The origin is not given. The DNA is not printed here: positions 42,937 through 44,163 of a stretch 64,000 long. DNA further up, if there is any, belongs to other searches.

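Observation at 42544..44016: ParB-like protein preceded by the only extended AT-rich non-coding region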

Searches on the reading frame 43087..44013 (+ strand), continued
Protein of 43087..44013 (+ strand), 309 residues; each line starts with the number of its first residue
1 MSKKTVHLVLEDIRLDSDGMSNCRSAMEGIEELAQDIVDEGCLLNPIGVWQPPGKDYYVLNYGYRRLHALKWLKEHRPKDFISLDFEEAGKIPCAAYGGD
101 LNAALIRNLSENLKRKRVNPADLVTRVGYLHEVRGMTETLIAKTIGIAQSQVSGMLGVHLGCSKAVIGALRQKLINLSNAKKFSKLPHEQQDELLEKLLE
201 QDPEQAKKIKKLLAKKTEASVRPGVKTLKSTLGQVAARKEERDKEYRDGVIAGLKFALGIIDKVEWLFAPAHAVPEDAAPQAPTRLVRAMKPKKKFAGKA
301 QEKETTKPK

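Call 47: fold_search(model_id=the predicted structure, library=pdb)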
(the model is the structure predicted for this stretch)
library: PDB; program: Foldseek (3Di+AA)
matches with E <= 10: 391; with E <= 0.001: 35
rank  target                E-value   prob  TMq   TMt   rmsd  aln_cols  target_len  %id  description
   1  7ol9_B                1.1e-08  1.00  0.27  0.39  14.9       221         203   23  Crystal structure of C-terminally truncated Bacillus subtilis nucleoid occlusion protein (Noc) complexed to the Noc-bi (released 2022-03-09)
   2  7bnk_A                1.2e-08  1.00  0.28  0.44  14.2       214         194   19  Crystal structure of ParB from Myxococcus xanthus bound to CDP and Monothiophosphate (released 2021-09-08)
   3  7bnk_B                1.4e-08  1.00  0.28  0.43  14.1       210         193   20  Crystal structure of ParB from Myxococcus xanthus bound to CDP and Monothiophosphate (released 2021-09-08)
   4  7nfu_B                1.9e-08  1.00  0.42  0.57   7.7       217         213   22  Crystal structure of C-terminally truncated Geobacillus thermoleovorans nucleoid occlusion protein Noc (released 2021-02-17)
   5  7nfu_A                2.0e-08  1.00  0.42  0.55   7.3       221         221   23  Crystal structure of C-terminally truncated Geobacillus thermoleovorans nucleoid occlusion protein Noc (released 2021-02-17)
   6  7bnr_B                2.9e-08  1.00  0.27  0.41  14.0       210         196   20  Crystal structure of a ParB Q52A mutant from Myxococcus xanthus bound to CTPyS (released 2021-09-08)
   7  7bnr_A                3.4e-08  1.00  0.28  0.42  14.3       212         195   19  Crystal structure of a ParB Q52A mutant from Myxococcus xanthus bound to CTPyS (released 2021-09-08)
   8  7bm8_A                4.9e-08  1.00  0.28  0.46  14.7       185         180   22  Crystal structure of the C-terminally truncated chromosome-partitioning protein ParB from Caulobacter crescentus compl (released 2021-04-28)
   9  7ng0                  5.4e-08  1.00  0.27  0.41  14.4       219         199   22  Crystal structure of N- and C-terminally truncated Geobacillus thermoleovorans nucleoid occlusion protein Noc (released 2021-02-17)
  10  7ol9_A                8.3e-08  1.00  0.25  0.37  14.1       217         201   22  Crystal structure of C-terminally truncated Bacillus subtilis nucleoid occlusion protein (Noc) complexed to the Noc-bi (released 2022-03-09)
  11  6t1f_B                1.0e-07  1.00  0.42  0.62   6.8       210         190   20  Crystal structure of the C-terminally truncated chromosome-partitioning protein ParB from Caulobacter crescentus compl (released 2020-10-14)
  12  7o0n_A                1.1e-07  1.00  0.27  0.42  14.2       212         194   19  Crystal structure of a ParB E93A mutant from Myxococcus xanthus bound to CDP and monothiophosphate (released 2021-09-15)
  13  8qa9_B                1.4e-07  1.00  0.44  0.62   8.9       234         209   21  Crystal structure of the RK2 plasmid encoded co-complex of the C-terminally truncated transcriptional repressor protei (released 2024-02-21)
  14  6t1f_D                1.6e-07  1.00  0.43  0.65   6.6       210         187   20  Crystal structure of the C-terminally truncated chromosome-partitioning protein ParB from Caulobacter crescentus compl (released 2020-10-14)
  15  1vz0_A                2.5e-07  1.00  0.42  0.65   3.3       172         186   27  Chromosome segregation protein Spo0J from Thermus thermophilus (released 2004-07-19)
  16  1vz0_E                2.8e-07  1.00  0.42  0.64   3.3       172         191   27  Chromosome segregation protein Spo0J from Thermus thermophilus (released 2004-07-19)
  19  1vz0_F                5.1e-07  1.00  0.40  0.62   3.6       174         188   28  Chromosome segregation protein Spo0J from Thermus thermophilus (released 2004-07-19)
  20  8qa9_A                5.1e-07  1.00  0.43  0.61  12.0       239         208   19  Crystal structure of the RK2 plasmid encoded co-complex of the C-terminally truncated transcriptional repressor protei (released 2024-02-21)
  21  1vz0_H                7.0e-07  1.00  0.40  0.61   3.6       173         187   28  Chromosome segregation protein Spo0J from Thermus thermophilus (released 2004-07-19)
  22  1vz0_B                7.8e-07  1.00  0.42  0.63   5.7       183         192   26  Chromosome segregation protein Spo0J from Thermus thermophilus (released 2004-07-19)
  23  1vz0_C                7.8e-07  1.00  0.40  0.61   4.1       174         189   28  Chromosome segregation protein Spo0J from Thermus thermophilus (released 2004-07-19)
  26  8qa8_C                2.2e-06  1.00  0.25  0.37  15.6       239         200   20  Crystal structure of the C-terminally truncated transcriptional repressor protein KorB from the RK2 plasmid complexed  (released 2024-02-21)
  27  8qa8_B                3.3e-06  1.00  0.25  0.36  16.1       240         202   21  Crystal structure of the C-terminally truncated transcriptional repressor protein KorB from the RK2 plasmid complexed  (released 2024-02-21)
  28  8qa8_A                4.7e-06  1.00  0.25  0.37  15.9       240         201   20  Crystal structure of the C-terminally truncated transcriptional repressor protein KorB from the RK2 plasmid complexed  (released 2024-02-21)
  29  8qa8_F                8.5e-06  1.00  0.26  0.39  14.6       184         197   20  Crystal structure of the C-terminally truncated transcriptional repressor protein KorB from the RK2 plasmid complexed  (released 2024-02-21)
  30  4umk_B                2.9e-05  1.00  0.28  0.44  15.8       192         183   22  The complex of Spo0J and parS DNA in chromosomal partition system (released 2015-05-13)
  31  4umk_A                2.3e-04  1.00  0.28  0.47  15.0       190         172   25  The complex of Spo0J and parS DNA in chromosomal partition system (released 2015-05-13)
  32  4umk_C                2.6e-04  1.00  0.28  0.42  14.3       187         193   24  The complex of Spo0J and parS DNA in chromosomal partition system (released 2015-05-13)
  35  4umk_D                4.1e-04  1.00  0.28  0.46  14.9       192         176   24  The complex of Spo0J and parS DNA in chromosomal partition system (released 2015-05-13)
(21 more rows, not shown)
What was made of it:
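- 43087..44016 (+): Orphan ParB-family protein, 309 aa: N-terminal NTP-binding (ParB-CTPase) fold, ParB HTH, helical C-terminal region, Lys-rich disordered tail. Foldseek top hits Noc, ParB-CTP/CDP, KorB and Spo0J at about 1e-8 (call 47).
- Closest known: Noc. Same: Top Foldseek hit is 7ol9/7nfu Noc (call 47).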

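Call 48: search_protein_families(library=pfam, alignment_id=A3, max_evalue=0.001)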
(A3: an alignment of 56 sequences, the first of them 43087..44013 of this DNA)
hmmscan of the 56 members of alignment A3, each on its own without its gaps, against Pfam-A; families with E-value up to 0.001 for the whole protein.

A. member 1, window:43087-44013:+ (309 aa): 1 family
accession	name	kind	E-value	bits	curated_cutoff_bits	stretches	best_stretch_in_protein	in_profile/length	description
PF17762.8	HTH_ParB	-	2.4e-05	24.9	22.6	1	131-202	16-87/102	ParB HTH domain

B. families by the number of members that match (of 56 scanned): 9 families
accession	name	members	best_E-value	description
PF17762.8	HTH_ParB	44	4.6e-13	ParB HTH domain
PF02195.25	ParB_N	29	4.9e-13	ParB N-terminal domain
PF08535.16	KorB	10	1.2e-06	KorB domain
PF07506.17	RepB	4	1.9e-05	RepB plasmid partitioning protein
PF01381.28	HTH_3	1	0.00024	Helix-turn-helix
PF13384.12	HTH_23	1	0.00033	Homeodomain-like domain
PF13744.12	HTH_37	1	0.00047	Helix-turn-helix domain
PF12802.13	MarR_2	1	0.00097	MarR family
PF13560.12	HTH_31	1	0.00099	Helix-turn-helix domain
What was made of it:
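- Closest known: KorB of plasmid RK2. Same: Structural match to 8qa9/8qa8 at E about 1e-7 (call 47), and PF08535 KorB hits in 10 of 56 family members (call 48).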

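Call 49: find_homologous_proteins(query=A3, max_evalue=1e-10)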
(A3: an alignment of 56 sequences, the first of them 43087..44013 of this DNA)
Query A3 (56 sequences) (309 aa, profile of the alignment): 59 proteins with E <= 1e-10 among 8000 candidates.
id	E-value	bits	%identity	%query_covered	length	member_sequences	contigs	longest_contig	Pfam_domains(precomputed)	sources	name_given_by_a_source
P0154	2.2e-88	315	28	76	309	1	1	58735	PF17762.9,PF02195.27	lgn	-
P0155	4.2e-88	314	31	58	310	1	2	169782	PF17762.9,PF02195.27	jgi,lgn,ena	-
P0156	1.4e-87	312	32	58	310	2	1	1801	PF17762.9,PF02195.27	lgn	-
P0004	1.9e-87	311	40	95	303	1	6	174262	PF17762.9,PF02195.27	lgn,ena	-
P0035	9.7e-87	309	28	91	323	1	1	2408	PF17762.9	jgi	jgi:ParB-like chromosome segregation protein Spo0J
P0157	3.1e-86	308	26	85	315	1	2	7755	PF17762.9,PF02195.27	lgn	-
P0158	4.4e-86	307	32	57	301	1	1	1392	PF02195.27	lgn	-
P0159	6.0e-86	307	27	90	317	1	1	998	PF17762.9,PF02195.27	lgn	-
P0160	2.8e-85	304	25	97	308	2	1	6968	PF17762.9,PF02195.27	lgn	-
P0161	8.8e-85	303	29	87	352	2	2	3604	-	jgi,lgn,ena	-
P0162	3.0e-84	301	29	58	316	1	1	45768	PF17762.9,PF02195.27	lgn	-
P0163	3.1e-84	301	27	84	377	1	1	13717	PF02195.27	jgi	jgi:ParB/RepB/Spo0J family partition protein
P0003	2.5e-80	288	56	98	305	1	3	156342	PF17762.9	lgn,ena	-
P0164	5.6e-80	287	27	87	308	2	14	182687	PF17762.9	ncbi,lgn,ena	-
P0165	9.7e-80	286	31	87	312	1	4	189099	PF02195.27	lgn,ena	-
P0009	1.2e-79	286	35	88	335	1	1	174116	PF17762.9,PF02195.27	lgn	-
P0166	6.5e-77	277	31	91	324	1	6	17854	PF17762.9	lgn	-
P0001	1.0e-72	263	100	92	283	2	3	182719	-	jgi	-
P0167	5.8e-30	123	28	63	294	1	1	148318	PF17762.9,PF02195.27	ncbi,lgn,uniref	ncbi:nucleoid occlusion protein [Pontibacillus salicampi]|uniref:Nucleoid occlusion protein n=1 Tax=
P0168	2.7e-25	108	29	45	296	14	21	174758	PF17762.9,PF23552.3,PF02195.27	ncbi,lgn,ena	-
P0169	1.7e-23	102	29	47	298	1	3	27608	PF17762.9,PF23552.3,PF02195.27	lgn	-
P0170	1.5e-22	99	25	50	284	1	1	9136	PF01381.29,PF17762.9,PF02195.27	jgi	jgi:ParB family chromosome partitioning protein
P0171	9.1e-21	93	30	56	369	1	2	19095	PF17762.9,PF02195.27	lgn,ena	-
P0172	9.5e-21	93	28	33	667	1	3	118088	PF02195.27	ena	-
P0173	3.0e-20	91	28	38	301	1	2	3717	PF02195.27,PF07506.18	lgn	-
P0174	1.7e-19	88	29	16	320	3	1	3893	PF23433.2,PF17762.9,PF23552.3,PF02195.27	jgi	jgi:ParB family chromosome partitioning protein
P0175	2.6e-19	88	28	39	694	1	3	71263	PF02195.27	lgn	-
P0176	6.1e-19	87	27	36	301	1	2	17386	PF02195.27,PF07506.18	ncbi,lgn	-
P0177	6.3e-19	87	27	36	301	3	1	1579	PF02195.27,PF07506.18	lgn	-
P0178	1.3e-18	86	27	36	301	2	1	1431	PF02195.27,PF07506.18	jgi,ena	jgi:ParB family chromosome partitioning protein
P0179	1.6e-18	85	26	36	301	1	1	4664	PF02195.27,PF07506.18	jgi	jgi:ParB family chromosome partitioning protein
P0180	7.8e-18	83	32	40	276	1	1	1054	PF17762.9,PF02195.27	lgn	-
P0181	1.9e-17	82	26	32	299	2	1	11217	PF02195.27,PF07506.18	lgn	-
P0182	2.1e-17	82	31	40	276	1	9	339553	PF17762.9,PF02195.27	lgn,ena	-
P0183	2.1e-17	82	25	70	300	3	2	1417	PF02195.27,PF07506.18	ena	-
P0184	6.4e-17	80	31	40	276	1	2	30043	PF17762.9,PF02195.27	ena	-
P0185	6.7e-17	80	31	40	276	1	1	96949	PF17762.9,PF02195.27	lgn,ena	-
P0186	7.4e-17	80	31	41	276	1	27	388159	PF17762.9,PF02195.27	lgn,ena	-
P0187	9.5e-17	79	31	41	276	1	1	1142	PF17762.9,PF02195.27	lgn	-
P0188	1.2e-16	79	26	57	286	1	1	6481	PF17762.9,PF02195.27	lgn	-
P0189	1.2e-16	79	29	41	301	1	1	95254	PF17762.9,PF02195.27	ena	-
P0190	1.2e-16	79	29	41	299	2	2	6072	PF17762.9,PF02195.27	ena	-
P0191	1.4e-16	79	26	32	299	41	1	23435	PF02195.27,PF07506.18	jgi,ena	-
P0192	2.8e-16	78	-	-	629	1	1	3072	PF00816.28,PF17762.9,PF02195.27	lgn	-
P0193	1.6e-15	75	25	36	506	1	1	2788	PF17762.9,PF02195.27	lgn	-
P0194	3.0e-15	75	29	33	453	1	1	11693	PF02195.27,PF01555.25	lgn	-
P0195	3.7e-15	74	27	41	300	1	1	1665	PF17762.9,PF02195.27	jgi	jgi:ParB family transcriptional regulator, chromosome partitioning protein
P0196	4.0e-15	74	28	47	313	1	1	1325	PF17762.9,PF08535.16,PF02195.27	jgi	jgi:ParB family transcriptional regulator, chromosome partitioning protein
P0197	1.0e-14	73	25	77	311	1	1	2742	PF17762.9,PF08535.16,PF02195.27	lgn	-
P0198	8.9e-14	70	34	30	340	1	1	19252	PF02195.27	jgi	jgi:ParB family transcriptional regulator, chromosome partitioning protein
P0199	2.4e-13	68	30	45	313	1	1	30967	PF08535.16,PF02195.27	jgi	jgi:ParB family transcriptional regulator, chromosome partitioning protein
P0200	1.6e-12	66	27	35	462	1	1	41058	PF02195.27,PF01555.25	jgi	jgi:ParB family chromosome partitioning protein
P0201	4.7e-12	64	48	14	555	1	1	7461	PF17762.9,PF02195.27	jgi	jgi:ParB/RepB/Spo0J family partition protein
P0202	5.7e-12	64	31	45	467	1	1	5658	PF02195.27,PF01555.25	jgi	-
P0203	1.9e-11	62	-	-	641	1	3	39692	PF17762.9,PF02195.27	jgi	jgi:ParB/RepB/Spo0J family partition protein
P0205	3.0e-11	61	26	35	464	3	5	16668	PF02195.27,PF01555.25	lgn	-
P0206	8.3e-11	60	24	30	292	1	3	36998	PF02195.27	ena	-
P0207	8.9e-11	60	31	35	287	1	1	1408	PF02195.27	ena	-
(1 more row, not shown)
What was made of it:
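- The subfamily is well separated from chromosomal ParB/Noc: at least 263 bits for members against 123 bits for the best Noc (call 49).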

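Call 50: find_encoding_contigs(protein=P0164, flank=10000, max_places=2)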
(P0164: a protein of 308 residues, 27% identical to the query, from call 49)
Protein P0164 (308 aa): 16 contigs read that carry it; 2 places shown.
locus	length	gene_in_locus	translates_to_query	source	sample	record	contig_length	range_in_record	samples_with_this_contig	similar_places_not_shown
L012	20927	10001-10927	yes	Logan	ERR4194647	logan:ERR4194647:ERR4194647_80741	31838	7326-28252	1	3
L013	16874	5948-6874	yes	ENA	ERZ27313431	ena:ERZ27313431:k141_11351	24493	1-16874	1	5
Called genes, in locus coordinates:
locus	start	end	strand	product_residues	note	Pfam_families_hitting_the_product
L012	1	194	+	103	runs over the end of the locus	-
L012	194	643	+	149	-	-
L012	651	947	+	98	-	-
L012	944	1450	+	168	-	-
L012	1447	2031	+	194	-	-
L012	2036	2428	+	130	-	-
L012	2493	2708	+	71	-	-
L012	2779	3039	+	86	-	-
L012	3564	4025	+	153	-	-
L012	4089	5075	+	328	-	-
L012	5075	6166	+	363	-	-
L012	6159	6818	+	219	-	PF00899:ThiF, PF02826:2-Hacid_dh_C (weak)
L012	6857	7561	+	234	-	-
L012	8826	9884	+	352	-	-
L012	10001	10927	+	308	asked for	PF17762:HTH_ParB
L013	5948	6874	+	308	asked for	PF17762:HTH_ParB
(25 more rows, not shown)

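Call 51: find_encoding_contigs(protein=P0155, flank=10000, max_places=1)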
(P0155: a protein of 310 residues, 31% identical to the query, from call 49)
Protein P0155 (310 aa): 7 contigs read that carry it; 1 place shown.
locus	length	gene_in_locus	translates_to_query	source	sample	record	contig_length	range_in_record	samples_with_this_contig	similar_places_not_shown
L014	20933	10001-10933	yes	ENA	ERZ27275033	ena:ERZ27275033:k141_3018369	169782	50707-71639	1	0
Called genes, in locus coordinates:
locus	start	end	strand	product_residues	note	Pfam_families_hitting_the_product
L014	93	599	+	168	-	-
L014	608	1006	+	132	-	PF21798:DUF6878 (faint)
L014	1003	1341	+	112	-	PF21866:DUF6915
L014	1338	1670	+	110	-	-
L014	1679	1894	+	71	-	-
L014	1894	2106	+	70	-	-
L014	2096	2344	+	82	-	-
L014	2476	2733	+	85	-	-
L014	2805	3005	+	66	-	-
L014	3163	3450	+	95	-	-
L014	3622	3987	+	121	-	-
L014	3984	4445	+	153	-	-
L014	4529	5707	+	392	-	-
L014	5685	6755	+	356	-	-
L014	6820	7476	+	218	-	PF00899:ThiF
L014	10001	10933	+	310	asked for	PF02195:ParB_N (weak), PF17762:HTH_ParB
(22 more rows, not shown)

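Call 52: find_encoding_contigs(protein=P0165, flank=10000, max_places=1)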
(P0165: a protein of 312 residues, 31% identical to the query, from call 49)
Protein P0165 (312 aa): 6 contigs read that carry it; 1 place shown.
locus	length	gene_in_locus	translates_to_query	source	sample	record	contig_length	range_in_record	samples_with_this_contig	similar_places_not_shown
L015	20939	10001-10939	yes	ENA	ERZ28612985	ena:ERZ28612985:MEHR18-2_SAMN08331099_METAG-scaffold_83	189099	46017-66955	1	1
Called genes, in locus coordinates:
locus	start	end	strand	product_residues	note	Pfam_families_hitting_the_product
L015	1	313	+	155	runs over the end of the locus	-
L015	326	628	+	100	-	-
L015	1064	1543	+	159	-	-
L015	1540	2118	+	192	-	-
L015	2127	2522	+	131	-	-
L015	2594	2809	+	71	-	-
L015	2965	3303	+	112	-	-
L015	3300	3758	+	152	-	-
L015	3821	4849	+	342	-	-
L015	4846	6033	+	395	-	-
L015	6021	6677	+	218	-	PF00899:ThiF, PF02826:2-Hacid_dh_C (faint)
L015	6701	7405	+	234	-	-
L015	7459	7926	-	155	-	-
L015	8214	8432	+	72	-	-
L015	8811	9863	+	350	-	-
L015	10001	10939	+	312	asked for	PF02195:ParB_N (weak)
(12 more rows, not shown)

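Call 53: find_encoding_contigs(protein=P0009, flank=10000, max_places=1)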
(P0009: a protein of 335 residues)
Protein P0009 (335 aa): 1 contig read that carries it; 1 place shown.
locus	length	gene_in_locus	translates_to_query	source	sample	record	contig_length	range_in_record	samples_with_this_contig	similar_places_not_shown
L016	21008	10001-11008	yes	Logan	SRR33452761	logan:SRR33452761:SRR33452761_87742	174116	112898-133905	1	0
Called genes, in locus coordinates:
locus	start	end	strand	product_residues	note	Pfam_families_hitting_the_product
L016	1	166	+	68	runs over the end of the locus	-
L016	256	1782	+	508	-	-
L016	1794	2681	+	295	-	-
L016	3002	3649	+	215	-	-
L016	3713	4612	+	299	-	-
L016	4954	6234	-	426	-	-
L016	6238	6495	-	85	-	-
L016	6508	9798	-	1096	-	-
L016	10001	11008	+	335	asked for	PF02195:ParB_N (weak), PF17762:HTH_ParB (faint)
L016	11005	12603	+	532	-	PF00004:AAA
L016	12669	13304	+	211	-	-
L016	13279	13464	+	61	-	-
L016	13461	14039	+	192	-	PF13353:Fer4_12, PF04055:Radical_SAM (weak)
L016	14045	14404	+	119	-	-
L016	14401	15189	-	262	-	-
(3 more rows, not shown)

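Call 58: search_protein_families(library=ncbifam, proteins=[window:43087-44013:+], max_evalue=0.01)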
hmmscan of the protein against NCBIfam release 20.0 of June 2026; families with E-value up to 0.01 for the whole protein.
window:43087-44013:+ (309 aa): 5 families
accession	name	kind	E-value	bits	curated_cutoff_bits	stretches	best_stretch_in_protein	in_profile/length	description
TIGR04285.1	nucleoid_noc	exception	4e-09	36.2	315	1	28-217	24-195/255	nucleoid occlusion protein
TIGR00180.1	parB_part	domain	4.6e-08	33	58.45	1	104-195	89-181/186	ParB/RepB/Spo0J family partition protein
TIGR03734.1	PRTRC_parB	hypoth_equivalog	1.6e-07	30.3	278.6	1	31-215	18-188/555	PRTRC system ParB family protein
NF033545.0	transpos_IS630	equivalog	0.0047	16.4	100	1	134-223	11-98/299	IS630 family transposase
NF053625.1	SerKinSerKArch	equivalog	0.0057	15.8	380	1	15-105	19-112/244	ADP-dependent L-serine kinase SerK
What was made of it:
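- Weak matches to SerK (NF053625, E 0.0057; call 58) and to Srx/SerK/SbnI structures (E 0.02-0.07; call 47).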

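Call 85: search_dna_similar(query=window:43087-44013:+, collection=phages, mode=protein, max_evalue=1, max_rows=25)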
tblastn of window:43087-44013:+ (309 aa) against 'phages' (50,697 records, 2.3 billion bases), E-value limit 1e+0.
Records with a match: 5; places in all: 5; records where one place covers at least 80% of the query: 0.
Best place of each record, by identity: <60% 5.
By first word of the organism name: Listeria 2; Acinetobacter 2; Bacteriophage 1.
By host as written in the record: - 3; Listeria monocytogenes 2.
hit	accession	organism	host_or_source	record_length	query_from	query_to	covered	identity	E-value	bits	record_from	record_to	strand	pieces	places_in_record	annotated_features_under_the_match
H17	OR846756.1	Listeria phage LM 4-11-1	Listeria monocytogenes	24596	28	186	51%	26.4%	4e-1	39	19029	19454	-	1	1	record has no annotation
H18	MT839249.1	Bacteriophage sp.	human fecal samples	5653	10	132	40%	29.9%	1e-1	40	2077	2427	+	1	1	record has no annotation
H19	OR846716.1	Listeria phage LM 4-11-1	Listeria monocytogenes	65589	28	156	42%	27.1%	1e+0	37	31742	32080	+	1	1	record has no annotation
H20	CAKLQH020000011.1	Acinetobacter phage MD-2021a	not known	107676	89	186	32%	28.0%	1e-1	40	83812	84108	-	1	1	parB: putative ParB partition protein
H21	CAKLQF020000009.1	Acinetobacter phage MD-2021a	not known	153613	89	186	32%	28.0%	1e-1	40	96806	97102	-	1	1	parB: putative ParB partition protein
